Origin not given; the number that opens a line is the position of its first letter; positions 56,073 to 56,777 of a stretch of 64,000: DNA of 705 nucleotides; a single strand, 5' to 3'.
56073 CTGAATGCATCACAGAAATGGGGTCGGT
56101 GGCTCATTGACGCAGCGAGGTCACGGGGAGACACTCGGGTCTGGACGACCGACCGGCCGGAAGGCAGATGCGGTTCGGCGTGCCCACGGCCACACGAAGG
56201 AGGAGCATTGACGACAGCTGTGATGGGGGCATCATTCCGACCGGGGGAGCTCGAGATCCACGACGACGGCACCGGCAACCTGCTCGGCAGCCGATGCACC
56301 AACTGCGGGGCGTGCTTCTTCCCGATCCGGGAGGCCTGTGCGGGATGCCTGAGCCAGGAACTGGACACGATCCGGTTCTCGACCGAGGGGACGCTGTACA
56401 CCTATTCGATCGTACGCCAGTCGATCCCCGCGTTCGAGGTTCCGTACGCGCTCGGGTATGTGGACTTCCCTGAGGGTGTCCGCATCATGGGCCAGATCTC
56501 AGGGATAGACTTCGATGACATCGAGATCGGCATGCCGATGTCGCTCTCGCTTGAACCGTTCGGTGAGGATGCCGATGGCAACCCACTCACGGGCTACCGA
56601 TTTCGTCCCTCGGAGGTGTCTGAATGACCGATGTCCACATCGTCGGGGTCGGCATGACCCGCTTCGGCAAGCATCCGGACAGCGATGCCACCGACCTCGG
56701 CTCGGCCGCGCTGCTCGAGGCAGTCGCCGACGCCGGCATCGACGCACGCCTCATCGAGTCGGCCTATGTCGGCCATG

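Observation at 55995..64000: Plus-strand operon DUF35-thiolase-PrpF-like-(Mo enzyme)-ZnADH-crotonase divergent from the OFOR operon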

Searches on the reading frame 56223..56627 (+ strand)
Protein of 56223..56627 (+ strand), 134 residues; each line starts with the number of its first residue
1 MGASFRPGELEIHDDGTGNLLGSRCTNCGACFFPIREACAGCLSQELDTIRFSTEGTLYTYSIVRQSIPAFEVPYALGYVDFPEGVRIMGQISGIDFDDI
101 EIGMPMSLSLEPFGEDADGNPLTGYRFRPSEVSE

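Call 7: search_protein_families(library=pfam, proteins=[window:56223-56627:+])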
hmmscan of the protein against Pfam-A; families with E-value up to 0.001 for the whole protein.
window:56223-56627:+ (134 aa): 2 families
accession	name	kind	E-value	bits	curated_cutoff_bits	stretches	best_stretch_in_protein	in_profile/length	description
PF01796.24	OB_ChsH2_C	-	3.6e-18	65.7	27.1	1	52-109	4-63/65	ChsH2, C-terminal OB-fold domain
PF12172.15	zf-ChsH2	-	5.3e-09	36.2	23.2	1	18-48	7-37/37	ChsH2, rubredoxin-like zinc ribbon domain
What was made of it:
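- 56208..56627 (+): DUF35 protein (zinc ribbon + OB fold), the small partner of the thiolase (BbsA-like). Pfam zf-ChsH2 and OB_ChsH2_C (call 7).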

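Call 8: search_protein_families(library=ncbifam, proteins=[window:56223-56627:+])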
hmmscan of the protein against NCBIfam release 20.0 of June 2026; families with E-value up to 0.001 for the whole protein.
window:56223-56627:+ (134 aa): 1 family
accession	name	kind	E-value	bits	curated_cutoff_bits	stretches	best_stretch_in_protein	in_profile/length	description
NF053627.1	BnzsclthlBbsAGT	equivalog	6.3e-23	81.3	250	1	5-128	20-143/145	benzoylsuccinyl-CoA thiolase subunit BbsA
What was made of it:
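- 56208..56627 (+): The only NCBIfam hit is BbsA, 81 bits against a 250-bit cut-off (call 8).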

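Call 47: search_solved_structures(query=window:56223-56627:+, max_evalue=0.001)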
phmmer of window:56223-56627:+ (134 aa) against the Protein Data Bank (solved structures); distinct sequences matched with E-value up to 0.001: 7.
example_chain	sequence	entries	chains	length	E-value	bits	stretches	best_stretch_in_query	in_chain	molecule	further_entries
6esq_E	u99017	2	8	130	3.8e-17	65.8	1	18-129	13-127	Pfam DUF35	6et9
7pxp_A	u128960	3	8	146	5.9e-16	61.9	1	5-128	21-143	Benzoylsuccinyl-CoA thiolase subunit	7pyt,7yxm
6ok1_B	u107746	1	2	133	2.5e-13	53.4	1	20-109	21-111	ChsH2(DUF35)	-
9myr_B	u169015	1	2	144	1.3e-08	38.1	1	24-106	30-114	Acyl dehydratase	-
9vbo_H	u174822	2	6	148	7.9e-07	32.3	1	16-97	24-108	2,4-diacetylphloroglucinol biosynthesis protein PhlB family protein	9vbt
9skh_E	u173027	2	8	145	2.6e-05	27.4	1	16-70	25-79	2,4-diacetylphloroglucinol biosynthesis protein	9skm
5m3k_B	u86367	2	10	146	8.3e-05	25.8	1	16-111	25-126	2,4-diacetylphloroglucinol biosynthesis protein PhlB | 2,4-diacetylphloroglucinol biosynthesis protein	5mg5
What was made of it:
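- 56208..56627 (+): In the PDB, an archaeal DUF35 scores 66 bits and BbsA 62 bits (call 47).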
